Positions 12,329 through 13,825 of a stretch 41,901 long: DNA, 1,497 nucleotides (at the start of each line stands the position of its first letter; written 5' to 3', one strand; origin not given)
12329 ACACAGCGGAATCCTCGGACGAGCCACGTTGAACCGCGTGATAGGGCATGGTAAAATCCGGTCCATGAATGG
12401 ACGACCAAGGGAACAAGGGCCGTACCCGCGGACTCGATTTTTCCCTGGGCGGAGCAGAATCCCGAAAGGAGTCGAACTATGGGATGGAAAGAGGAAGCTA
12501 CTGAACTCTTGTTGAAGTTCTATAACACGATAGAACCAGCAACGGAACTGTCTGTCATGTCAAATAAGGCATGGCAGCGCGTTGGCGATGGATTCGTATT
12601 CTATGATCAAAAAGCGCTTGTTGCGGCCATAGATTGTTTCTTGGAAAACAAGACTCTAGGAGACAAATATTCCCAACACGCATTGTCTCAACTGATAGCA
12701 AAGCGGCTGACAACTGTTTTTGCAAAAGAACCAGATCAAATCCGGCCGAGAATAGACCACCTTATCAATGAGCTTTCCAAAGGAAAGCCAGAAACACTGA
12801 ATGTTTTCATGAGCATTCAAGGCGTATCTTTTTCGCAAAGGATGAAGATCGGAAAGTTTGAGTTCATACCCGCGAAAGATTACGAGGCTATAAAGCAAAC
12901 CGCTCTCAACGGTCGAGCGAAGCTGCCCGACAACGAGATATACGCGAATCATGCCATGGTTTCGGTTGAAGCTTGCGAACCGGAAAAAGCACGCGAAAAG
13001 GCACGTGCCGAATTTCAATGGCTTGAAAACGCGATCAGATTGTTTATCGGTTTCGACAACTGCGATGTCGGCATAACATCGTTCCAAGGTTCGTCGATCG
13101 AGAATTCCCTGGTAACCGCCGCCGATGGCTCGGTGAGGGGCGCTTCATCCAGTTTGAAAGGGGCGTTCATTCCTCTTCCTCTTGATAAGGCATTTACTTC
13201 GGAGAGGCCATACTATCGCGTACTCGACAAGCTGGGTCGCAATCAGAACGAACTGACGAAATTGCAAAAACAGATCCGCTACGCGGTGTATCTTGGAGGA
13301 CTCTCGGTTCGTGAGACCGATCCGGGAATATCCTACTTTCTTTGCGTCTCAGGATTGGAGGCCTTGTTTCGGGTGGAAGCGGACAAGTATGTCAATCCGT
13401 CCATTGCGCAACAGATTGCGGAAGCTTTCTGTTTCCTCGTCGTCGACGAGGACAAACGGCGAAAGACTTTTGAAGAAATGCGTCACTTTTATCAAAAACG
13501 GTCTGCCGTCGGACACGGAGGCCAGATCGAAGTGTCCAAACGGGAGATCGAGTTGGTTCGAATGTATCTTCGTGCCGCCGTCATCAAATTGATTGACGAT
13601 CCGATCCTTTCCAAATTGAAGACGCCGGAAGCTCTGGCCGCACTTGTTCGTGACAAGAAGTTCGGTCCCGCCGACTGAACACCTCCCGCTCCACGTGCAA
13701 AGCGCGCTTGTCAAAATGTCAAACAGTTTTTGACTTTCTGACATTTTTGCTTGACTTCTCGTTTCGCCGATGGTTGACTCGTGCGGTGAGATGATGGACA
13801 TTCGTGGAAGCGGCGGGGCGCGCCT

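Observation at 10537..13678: Low-GC two-gene cassette (607-aa orphan + ApeA-like HEPN protein) appended to the type I R-M operon: candidate undescribed defence module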

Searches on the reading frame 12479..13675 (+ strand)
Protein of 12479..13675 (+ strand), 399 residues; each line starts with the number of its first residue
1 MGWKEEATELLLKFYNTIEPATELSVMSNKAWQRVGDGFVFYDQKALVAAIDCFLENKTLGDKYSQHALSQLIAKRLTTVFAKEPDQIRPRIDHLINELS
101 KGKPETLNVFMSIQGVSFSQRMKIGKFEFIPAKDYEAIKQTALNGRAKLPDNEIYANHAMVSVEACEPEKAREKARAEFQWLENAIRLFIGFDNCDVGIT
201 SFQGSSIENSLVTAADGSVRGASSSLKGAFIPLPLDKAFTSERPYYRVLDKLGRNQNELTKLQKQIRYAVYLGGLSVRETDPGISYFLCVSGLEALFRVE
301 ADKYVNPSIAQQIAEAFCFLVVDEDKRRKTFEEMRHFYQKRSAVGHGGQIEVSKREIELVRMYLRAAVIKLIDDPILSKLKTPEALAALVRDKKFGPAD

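Call 6: search_protein_families(library=pfam, proteins=[window:12479-13675:+], max_evalue=1)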
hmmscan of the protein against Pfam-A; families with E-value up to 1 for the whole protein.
window:12479-13675:+ (399 aa): 0 families

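Call 7: search_protein_families(library=padloc, proteins=[window:12479-13675:+], max_evalue=1)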
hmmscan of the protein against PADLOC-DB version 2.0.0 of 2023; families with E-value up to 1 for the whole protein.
window:12479-13675:+ (399 aa): 0 families

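Call 8: search_protein_families(library=ncbifam, proteins=[window:12479-13675:+], max_evalue=1)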
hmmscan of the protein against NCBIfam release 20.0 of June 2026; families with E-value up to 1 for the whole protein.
window:12479-13675:+ (399 aa): 0 families

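Call 12: find_homologous_proteins(query=window:12479-13675:+)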
Query window:12479-13675:+ (399 aa): 40 proteins with E <= 0.001 among 8000 candidates.
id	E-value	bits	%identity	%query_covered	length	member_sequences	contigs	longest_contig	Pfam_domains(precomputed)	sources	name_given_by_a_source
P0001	1.2e-260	882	99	100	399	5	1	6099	-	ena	-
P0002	2.5e-198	677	76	100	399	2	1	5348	-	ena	-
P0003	4.3e-194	663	76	100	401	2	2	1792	-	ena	-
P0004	8.5e-178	609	70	100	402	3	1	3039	-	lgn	-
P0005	8.3e-175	599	70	100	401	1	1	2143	-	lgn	-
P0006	3.6e-172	591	68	99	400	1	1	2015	-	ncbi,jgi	jgi:hypothetical protein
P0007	8.3e-159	547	64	99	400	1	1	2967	-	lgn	-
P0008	1.1e-133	464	57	99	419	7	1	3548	-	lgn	-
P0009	1.5e-133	464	58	99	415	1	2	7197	-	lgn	-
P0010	4.8e-132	459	56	99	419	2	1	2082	-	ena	-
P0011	1.1e-131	458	57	99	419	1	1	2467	-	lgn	-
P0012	1.4e-130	454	56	99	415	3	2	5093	-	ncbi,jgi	jgi:hypothetical protein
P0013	1.1e-126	441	54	98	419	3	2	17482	-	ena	-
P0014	2.7e-124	433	53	98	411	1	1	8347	-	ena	-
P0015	4.1e-123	429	50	99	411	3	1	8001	-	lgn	-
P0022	3.2e-117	410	49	99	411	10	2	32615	-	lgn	-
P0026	1.3e-114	401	52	99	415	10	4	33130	-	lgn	-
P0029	5.0e-105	370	53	86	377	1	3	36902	-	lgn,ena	-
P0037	2.8e-78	282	40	99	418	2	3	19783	-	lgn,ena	-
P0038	8.5e-78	280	38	98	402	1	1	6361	-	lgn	-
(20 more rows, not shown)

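Call 19: find_encoding_contigs(protein=P0038, flank=6000, max_places=3)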
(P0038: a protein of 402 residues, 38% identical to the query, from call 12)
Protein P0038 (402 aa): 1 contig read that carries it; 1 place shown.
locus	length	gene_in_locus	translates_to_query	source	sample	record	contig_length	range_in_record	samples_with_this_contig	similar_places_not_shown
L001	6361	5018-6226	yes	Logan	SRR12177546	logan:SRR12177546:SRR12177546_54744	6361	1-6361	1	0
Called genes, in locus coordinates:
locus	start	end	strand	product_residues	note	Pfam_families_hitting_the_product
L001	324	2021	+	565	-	PF01555:N6_N4_Mtase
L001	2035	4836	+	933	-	PF04851:ResIII, PF18766:SWI2_SNF2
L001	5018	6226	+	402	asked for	-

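Call 20: find_encoding_contigs(protein=P0026, flank=8000, max_places=3)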
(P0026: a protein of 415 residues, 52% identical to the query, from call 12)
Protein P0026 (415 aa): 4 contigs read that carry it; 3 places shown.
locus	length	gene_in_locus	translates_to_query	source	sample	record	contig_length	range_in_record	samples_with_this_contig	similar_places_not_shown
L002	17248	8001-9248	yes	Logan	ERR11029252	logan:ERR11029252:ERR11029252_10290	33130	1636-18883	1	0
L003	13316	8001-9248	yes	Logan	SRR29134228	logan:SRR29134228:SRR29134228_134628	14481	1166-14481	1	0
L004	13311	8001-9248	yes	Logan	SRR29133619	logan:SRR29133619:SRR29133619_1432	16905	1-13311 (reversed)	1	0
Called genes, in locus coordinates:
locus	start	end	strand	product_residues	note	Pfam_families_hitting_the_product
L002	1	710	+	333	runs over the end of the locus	PF00145:DNA_methylase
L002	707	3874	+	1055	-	PF00176:SNF2-rel_dom, PF00270:DEAD (weak), PF04851:ResIII (weak), PF00271:Helicase_C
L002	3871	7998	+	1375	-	PF02384:N6_Mtase (faint), PF20473:MmeI_Mtase (faint), PF07669:Eco57I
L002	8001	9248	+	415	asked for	-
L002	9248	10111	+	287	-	PF18928:DUF5677 (weak)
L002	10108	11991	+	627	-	PF02518:HATPase_c (weak), PF13589:HATPase_c_3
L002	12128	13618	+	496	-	PF04326:SLFN_AlbA_2, PF13749:HATPase_c_4, PF21247:Fic-like_C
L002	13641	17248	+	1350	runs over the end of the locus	PF00271:Helicase_C (weak)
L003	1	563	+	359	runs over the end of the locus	PF00145:DNA_methylase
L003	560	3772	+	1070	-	PF00176:SNF2-rel_dom, PF00270:DEAD (weak), PF04851:ResIII (weak), PF00271:Helicase_C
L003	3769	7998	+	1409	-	PF07669:Eco57I, PF20473:MmeI_Mtase (weak)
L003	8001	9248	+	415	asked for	-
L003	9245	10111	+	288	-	PF18928:DUF5677 (weak)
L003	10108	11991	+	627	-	PF02518:HATPase_c (weak), PF13589:HATPase_c_3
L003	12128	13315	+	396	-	?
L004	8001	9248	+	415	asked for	-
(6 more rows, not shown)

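Call 24: predict_structure(alignment_id=A1)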
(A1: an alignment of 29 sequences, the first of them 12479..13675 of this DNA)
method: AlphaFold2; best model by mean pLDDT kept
length: 399 residues; sequences in the alignment: 29
mean_pLDDT: 82.1   pTM: 0.79
mean pLDDT of the five models: 82.1, 81.7, 81.7, 80.5, 79.0
residues with pLDDT >= 90: 152; 70-90: 175; 50-70: 48; < 50: 24
segments of 3 or more residues with pLDDT < 50: 147-152, 201-205, 224-230
pLDDT, mean of each block of 10 residues (from residue 1): 87 93 69 83 91 89 87 91 90 91 87 76 89 71 52 66 88 88 86 54 48 64 46 70 83 89 94 89 92 90 80 93 92 88 82 90 95 93 93 84
secondary structure, 60 per line:
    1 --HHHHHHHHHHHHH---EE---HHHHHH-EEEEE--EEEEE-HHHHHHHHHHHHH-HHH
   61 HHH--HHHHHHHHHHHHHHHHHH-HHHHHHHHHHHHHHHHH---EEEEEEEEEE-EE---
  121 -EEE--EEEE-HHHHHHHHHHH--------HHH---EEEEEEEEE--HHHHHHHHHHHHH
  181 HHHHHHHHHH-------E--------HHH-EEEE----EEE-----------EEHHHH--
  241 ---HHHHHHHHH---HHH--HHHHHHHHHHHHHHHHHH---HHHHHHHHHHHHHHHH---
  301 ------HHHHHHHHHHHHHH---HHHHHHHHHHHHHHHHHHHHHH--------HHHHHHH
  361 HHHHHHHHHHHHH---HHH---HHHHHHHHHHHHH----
elements in order: H3-15 H24-29 E31-35 E38-42 H44-56 H58-63 H66-83 H85-101 E105-114 E122-124 E127-130 H132-142 E157-165 H168-190 E211-214 E219-221 H235-238 H244-252 H261-278 H282-297 H307-320 H324-345 H354-373 H383-395

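Call 28: fold_search(model_id=the predicted structure, library=pdb)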
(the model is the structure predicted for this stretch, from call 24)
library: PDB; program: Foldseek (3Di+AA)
matches with E <= 10: 271; with E <= 0.001: 0
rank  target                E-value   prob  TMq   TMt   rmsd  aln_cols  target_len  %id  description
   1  5ve6                  3.4e-01  0.08  0.13  0.15  19.8       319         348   11  Crystal structure of Sugen kinase 223 (released 2017-10-18)
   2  9qwo_B                5.9e-01  0.28  0.15  0.28  10.0       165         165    9  Vinculin tail bound to paxillin LD2 (released 2025-04-23)
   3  5lvu                  1.1e+00  0.06  0.11  0.11  19.2       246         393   12  XiaF (apo) from Streptomyces sp. (released 2017-06-28)
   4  9iir_A                1.3e+00  0.05  0.11  0.11  20.0       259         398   10  human alpha 7 nicotinic acetylcholine receptor in complex with GAT107 and calcium (desensitized state) (released 2025-04-23)
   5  8zf8                  1.3e+00  0.11  0.12  0.10   8.7       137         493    9  L-methionine oxidase from Burkholderia bacterium, K304A mutant (released 2025-05-14)
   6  3krw_A                1.5e+00  0.01  0.09  0.07  28.6       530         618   10  Human GRK2 in complex with Gbetgamma subunits and balanol (soak) (released 2010-02-16)
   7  9avu_B                1.6e+00  0.04  0.12  0.12  25.2       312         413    9  Bovine fetal muscle nAChR bound to ACh (released 2024-07-31)
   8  9dmv_E                1.7e+00  0.03  0.10  0.10  24.7       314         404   11  Human muscle nAChR with fab9-bound (released 2025-04-09)
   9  6ost_7                1.7e+00  0.03  0.07  0.08  17.0       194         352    9  RF2 pre-accommodated state bound Release complex 70S at 24ms (released 2019-06-19)
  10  5uoe_C                1.7e+00  0.02  0.12  0.07  18.8       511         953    7  Crystal Structure Analysis of Elbow-Engineered-Fab-Bound Human Insulin Degrading Enzyme (IDE) (released 2018-02-07)
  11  8h6u_B                1.8e+00  0.05  0.11  0.12  15.9       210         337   12  Class I sesquiterpene synthase BCBOT2 (complex) (released 2023-08-23)
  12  6yes_B                1.8e+00  0.03  0.13  0.09  18.1       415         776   11  Crystal structure of type I-D CRISPR-Cas nuclease Cas10d (released 2020-10-28)
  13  8v8c_D                1.8e+00  0.05  0.12  0.13  18.9       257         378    8  Alpha7-nicotinic acetylcholine receptor time resolved bound to epibatidine and PNU-120596 asymmetric state 1 (released 2024-02-21)
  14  5xn7_B                1.8e+00  0.03  0.14  0.11  22.3       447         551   12  Crystal structure of the effector domain RID of Vibrio vulnificus MARTX toxin (released 2017-09-27)
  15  2e87                  1.9e+00  0.04  0.09  0.10  15.0       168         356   17  Crystal structure of hypothetical GTP-binding protein PH1320 from Pyrococcus horikoshii OT3, in complex with GDP (released 2007-07-24)
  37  2hsb                  2.7e+00  0.20  0.18  0.41   7.0       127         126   16  Crystal structure of a hepn domain containing protein (af_0298) from archaeoglobus fulgidus at 1.95 A resolution (released 2006-08-15)
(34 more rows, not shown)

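Call 30: search_solved_structures(query=A1, max_evalue=10, show_alignments=2)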
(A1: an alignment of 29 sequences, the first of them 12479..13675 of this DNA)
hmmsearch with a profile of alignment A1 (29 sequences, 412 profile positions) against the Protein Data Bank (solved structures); distinct sequences matched with E-value up to 10: 5.
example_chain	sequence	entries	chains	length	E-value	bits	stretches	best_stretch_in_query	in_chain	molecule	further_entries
6vj6_A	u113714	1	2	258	0.027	16.5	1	62-128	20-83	Peptidylprolyl isomerase (PrsA)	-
2gvs_A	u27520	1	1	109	0.13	14.3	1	42-111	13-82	chemosensory protein CSP-sg4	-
9mrg_A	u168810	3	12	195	0.64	12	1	279-318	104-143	Kiwa protein KwaA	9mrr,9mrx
9o0i_G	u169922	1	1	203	0.67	11.9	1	279-318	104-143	Kiwa protein KwaA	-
6ywe_L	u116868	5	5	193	1.1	11.2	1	46-101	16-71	uL17m | 50S ribosomal protein L17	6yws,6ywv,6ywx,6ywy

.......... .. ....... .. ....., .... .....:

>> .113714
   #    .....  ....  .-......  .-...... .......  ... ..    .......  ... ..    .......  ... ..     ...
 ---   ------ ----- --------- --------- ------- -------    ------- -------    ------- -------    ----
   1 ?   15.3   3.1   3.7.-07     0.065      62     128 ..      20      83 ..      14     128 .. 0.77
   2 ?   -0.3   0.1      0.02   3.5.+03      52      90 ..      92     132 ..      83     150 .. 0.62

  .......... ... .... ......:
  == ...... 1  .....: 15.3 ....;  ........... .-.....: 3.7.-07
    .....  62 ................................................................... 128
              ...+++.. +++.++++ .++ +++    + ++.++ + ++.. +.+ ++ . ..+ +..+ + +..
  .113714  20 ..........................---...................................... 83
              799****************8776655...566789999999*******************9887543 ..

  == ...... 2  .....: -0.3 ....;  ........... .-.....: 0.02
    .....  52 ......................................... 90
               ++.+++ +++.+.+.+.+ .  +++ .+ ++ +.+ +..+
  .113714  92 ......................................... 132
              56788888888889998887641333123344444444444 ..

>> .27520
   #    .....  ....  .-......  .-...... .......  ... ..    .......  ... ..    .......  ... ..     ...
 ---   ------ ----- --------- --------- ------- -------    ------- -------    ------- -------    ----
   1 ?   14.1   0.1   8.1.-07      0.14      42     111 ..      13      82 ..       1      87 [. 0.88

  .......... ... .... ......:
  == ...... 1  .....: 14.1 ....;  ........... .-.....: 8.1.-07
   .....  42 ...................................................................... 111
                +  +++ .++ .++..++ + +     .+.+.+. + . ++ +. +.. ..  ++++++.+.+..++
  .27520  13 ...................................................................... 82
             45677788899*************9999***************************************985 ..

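Call 40: find_encoding_contigs(protein=P0029, flank=8000, max_places=2)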
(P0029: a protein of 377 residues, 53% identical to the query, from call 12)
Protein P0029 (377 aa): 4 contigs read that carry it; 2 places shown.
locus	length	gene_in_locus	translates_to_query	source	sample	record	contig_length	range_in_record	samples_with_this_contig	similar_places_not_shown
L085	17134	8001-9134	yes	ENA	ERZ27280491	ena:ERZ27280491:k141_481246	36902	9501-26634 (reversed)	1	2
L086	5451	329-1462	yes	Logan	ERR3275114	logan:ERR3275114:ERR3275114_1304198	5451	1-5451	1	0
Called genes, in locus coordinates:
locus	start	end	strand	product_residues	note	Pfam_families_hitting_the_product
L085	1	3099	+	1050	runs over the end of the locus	PF00176:SNF2-rel_dom, PF00270:DEAD, PF04851:ResIII, PF00271:Helicase_C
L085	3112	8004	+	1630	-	PF02384:N6_Mtase (faint), PF20473:MmeI_Mtase (faint), PF07669:Eco57I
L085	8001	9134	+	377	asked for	-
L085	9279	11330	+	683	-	PF13589:HATPase_c_3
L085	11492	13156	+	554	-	PF04326:SLFN_AlbA_2, PF13749:HATPase_c_4, PF22168:DIP2311-like_C (weak)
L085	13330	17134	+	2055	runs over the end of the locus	PF00270:DEAD, PF00271:Helicase_C, PF09369:MZB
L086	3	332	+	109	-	?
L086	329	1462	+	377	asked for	-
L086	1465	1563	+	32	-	-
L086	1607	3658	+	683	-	PF13589:HATPase_c_3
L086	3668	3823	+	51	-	-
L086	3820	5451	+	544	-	?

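Call 41: find_encoding_contigs(protein=P0022, flank=8000, max_places=2)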
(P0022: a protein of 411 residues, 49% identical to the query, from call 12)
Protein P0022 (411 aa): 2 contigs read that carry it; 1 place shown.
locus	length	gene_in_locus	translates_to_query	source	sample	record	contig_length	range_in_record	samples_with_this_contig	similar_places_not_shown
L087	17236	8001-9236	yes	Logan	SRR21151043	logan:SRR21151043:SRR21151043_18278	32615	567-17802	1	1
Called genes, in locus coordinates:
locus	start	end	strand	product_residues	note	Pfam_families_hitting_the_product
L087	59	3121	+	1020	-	PF00176:SNF2-rel_dom, PF04851:ResIII, PF00270:DEAD (weak), PF00271:Helicase_C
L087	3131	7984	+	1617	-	PF07669:Eco57I (weak)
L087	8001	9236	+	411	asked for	-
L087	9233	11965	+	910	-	PF13304:AAA_21 (faint), PF02463:SMC_N (weak)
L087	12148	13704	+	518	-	PF04326:SLFN_AlbA_2, PF13749:HATPase_c_4 (weak)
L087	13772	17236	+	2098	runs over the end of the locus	PF00270:DEAD, PF00271:Helicase_C, PF09369:MZB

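Call 42: find_encoding_contigs(protein=P0037, flank=8000, max_places=2)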
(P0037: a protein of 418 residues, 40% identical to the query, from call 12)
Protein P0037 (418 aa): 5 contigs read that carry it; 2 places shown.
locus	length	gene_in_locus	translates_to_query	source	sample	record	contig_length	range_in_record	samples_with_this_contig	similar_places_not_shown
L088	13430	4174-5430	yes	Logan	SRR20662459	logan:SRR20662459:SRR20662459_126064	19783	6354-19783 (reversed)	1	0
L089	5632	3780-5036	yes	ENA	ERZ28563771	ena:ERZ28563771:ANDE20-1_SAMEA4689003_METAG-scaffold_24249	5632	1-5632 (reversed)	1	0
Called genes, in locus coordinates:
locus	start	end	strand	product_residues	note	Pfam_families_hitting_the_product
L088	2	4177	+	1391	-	?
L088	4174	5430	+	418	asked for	-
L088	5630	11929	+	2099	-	PF00270:DEAD, PF00271:Helicase_C, PF09369:MZB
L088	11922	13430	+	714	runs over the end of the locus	PF00580:UvrD-helicase, PF13245:AAA_19, PF13361:UvrD_C, PF13538:UvrD_C_2 (faint)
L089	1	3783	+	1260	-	?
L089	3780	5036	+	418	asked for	-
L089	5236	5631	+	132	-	?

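Call 43: find_encoding_contigs(protein=P0013, flank=8000, max_places=2)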
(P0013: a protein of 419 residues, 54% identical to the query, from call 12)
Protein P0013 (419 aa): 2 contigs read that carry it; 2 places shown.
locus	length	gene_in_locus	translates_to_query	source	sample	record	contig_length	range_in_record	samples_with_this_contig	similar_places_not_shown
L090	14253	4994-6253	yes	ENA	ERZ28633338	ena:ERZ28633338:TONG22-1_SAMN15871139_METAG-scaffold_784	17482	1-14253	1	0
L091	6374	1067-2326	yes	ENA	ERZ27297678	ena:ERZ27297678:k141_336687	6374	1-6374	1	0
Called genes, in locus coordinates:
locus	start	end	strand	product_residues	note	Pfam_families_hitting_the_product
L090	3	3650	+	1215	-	?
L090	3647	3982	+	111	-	-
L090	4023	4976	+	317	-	-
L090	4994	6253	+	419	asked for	-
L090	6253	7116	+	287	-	PF18928:DUF5677 (faint)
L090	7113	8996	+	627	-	PF02518:HATPase_c (weak), PF13589:HATPase_c_3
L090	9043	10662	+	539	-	PF04326:SLFN_AlbA_2, PF13749:HATPase_c_4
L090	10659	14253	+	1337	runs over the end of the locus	PF00271:Helicase_C (weak)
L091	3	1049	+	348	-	?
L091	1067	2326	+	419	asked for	-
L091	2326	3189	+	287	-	PF18928:DUF5677 (faint)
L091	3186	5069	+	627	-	PF02518:HATPase_c (weak), PF13589:HATPase_c_3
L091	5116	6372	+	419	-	?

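Call 46: find_encoding_contigs(protein=P0001, flank=8000, max_places=3)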
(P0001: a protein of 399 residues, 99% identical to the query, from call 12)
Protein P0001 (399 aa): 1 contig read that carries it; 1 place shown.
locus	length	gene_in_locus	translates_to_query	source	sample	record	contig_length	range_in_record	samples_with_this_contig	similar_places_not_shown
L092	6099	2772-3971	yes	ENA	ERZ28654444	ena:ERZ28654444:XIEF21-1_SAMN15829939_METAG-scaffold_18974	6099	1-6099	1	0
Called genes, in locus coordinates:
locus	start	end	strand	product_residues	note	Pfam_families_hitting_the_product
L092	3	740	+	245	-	?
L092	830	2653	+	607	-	-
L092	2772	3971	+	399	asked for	-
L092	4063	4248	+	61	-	-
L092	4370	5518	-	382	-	PF13173:AAA_14, PF13635:DUF4143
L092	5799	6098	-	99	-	?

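Call 48: find_encoding_contigs(protein=P0002, flank=8000, max_places=3)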
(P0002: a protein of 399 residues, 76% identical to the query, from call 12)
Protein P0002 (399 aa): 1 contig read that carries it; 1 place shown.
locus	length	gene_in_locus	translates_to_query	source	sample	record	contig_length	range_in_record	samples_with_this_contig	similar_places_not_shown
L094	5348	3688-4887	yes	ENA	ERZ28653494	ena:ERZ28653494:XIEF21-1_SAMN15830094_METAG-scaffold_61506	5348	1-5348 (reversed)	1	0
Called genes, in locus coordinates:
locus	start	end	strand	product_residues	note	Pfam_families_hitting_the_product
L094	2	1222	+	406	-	?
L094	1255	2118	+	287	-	-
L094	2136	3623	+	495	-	PF12161:HsdM_N (weak), PF02384:N6_Mtase, PF01170:UPF0020 (weak), PF07669:Eco57I (weak)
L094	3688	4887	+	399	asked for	-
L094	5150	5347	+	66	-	?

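Call 52: search_protein_representatives(alignment_id=A1)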
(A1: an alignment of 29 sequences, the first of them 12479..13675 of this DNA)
Query: 29 sequences, 412 profile positions. Proteins with E-value up to 0.001 (for the whole library): 1611; up to 1e-10: 578; up to 1e-30: 51. The best 150 are listed.
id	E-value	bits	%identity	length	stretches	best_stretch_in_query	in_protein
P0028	1.4e-196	669.7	-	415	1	3-410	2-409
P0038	5.4e-158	542.6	-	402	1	4-406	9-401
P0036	5.1e-156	536.1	-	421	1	5-409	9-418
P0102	1.8e-154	531.0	-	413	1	2-406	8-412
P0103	3.1e-152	523.7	-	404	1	2-406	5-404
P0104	1.4e-126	439.2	-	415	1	2-407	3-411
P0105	1.3e-119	416.2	-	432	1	30-409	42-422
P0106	4.2e-118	411.2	-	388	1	3-404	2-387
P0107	5.5e-108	377.9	-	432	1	30-409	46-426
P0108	6.9e-80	285.3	-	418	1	29-408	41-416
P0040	1.3e-73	264.7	-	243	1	2-238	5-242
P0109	1.3e-71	258.1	-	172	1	278-408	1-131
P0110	1.7e-59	218.2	-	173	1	93-250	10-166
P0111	1.6e-53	198.5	-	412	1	49-405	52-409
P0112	2.2e-44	168.4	-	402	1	7-404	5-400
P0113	5.7e-42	160.5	-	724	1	28-319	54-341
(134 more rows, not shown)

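Call 54: search_protein_families(library=pfam, alignment_id=A5, max_evalue=0.01)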
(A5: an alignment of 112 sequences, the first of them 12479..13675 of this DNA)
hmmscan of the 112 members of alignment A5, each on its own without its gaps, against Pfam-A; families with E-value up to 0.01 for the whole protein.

A. member 1, window:12479-13675:+ (399 aa): 0 families

B. families by the number of members that match (of 112 scanned): 9 families
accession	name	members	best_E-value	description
PF18735.6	HEPN_RiboL-PSP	6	3.9e-05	RiboL-PSP-HEPN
PF18737.6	HEPN_MAE_28990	3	0.0011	MAE_28990/MAE_18760-like HEPN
PF02463.25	SMC_N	1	2.7e-05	RecF/RecN/SMC N terminal domain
PF13304.12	AAA_21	1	0.00014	AAA domain, putative AbiEii toxin, Type IV TA system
PF19807.5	DUF6290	1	0.004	Family of unknown function (DUF6290)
PF19182.5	DUF5864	1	0.0041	Family of unknown function (DUF5864)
PF16686.11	POT1PC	1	0.0067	ssDNA-binding domain of telomere protection protein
PF04018.18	VCA0040-like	1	0.0078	Undecaprenyl phosphate translocase-like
PF17985.6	SipA_VBS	1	0.0088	SipA vinculin binding site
